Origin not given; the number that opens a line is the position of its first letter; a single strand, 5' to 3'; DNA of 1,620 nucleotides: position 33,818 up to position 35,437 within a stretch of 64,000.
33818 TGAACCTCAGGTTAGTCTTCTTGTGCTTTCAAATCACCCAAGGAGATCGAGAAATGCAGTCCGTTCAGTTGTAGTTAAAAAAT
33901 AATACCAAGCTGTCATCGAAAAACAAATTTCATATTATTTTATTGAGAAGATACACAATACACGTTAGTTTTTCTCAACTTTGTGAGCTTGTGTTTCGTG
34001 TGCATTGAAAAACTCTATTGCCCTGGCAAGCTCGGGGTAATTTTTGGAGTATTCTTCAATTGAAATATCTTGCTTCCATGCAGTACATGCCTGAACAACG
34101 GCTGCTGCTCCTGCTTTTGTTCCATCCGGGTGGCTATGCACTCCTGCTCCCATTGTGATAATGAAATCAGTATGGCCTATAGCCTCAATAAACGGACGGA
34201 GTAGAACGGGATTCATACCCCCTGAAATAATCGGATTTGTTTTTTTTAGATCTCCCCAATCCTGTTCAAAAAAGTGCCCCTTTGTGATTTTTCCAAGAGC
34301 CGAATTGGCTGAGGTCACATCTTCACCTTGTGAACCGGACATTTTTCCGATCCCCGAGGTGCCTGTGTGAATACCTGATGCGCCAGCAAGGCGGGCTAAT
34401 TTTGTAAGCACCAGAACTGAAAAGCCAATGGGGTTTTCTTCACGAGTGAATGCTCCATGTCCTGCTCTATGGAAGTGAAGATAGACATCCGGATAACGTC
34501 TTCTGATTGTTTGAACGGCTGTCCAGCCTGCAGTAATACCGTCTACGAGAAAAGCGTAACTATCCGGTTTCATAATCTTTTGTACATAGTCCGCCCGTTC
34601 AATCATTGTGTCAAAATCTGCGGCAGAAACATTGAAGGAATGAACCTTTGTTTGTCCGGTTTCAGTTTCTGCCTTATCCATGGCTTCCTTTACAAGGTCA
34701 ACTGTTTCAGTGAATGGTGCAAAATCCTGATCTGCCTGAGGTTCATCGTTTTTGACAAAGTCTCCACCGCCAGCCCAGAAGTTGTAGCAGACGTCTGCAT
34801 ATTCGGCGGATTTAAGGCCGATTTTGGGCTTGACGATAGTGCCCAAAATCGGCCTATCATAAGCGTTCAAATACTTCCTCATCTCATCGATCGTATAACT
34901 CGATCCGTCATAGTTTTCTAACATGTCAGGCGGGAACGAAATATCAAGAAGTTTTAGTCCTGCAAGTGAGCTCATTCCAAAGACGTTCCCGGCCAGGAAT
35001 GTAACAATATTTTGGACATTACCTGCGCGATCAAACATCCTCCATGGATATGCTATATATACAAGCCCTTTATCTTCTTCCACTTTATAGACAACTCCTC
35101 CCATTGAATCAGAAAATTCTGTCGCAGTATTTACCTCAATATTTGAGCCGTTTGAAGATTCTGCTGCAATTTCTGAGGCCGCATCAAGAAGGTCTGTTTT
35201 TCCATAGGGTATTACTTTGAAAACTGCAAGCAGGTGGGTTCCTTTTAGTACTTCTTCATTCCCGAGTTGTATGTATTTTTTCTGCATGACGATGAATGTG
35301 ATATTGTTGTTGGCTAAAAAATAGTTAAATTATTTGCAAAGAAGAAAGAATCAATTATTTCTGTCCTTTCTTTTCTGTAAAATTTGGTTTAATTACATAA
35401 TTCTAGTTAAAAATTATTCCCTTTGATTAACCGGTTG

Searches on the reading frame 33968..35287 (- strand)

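Call 23: search_protein_families(library=pfam, proteins=[window:33968-35287:-], max_evalue=0.001)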
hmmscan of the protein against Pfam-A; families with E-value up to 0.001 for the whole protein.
window:33968-35287:- (440 aa): 2 families
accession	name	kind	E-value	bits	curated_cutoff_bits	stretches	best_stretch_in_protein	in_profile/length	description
PF00016.26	RuBisCO_large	-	1.6e-98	330.1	30.1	1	133-427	2-299/299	Ribulose bisphosphate carboxylase large chain, catalytic domain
PF02788.21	RuBisCO_large_N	-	4.4e-26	91.9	20.7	1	15-122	10-120/120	Ribulose bisphosphate carboxylase large chain, N-terminal domain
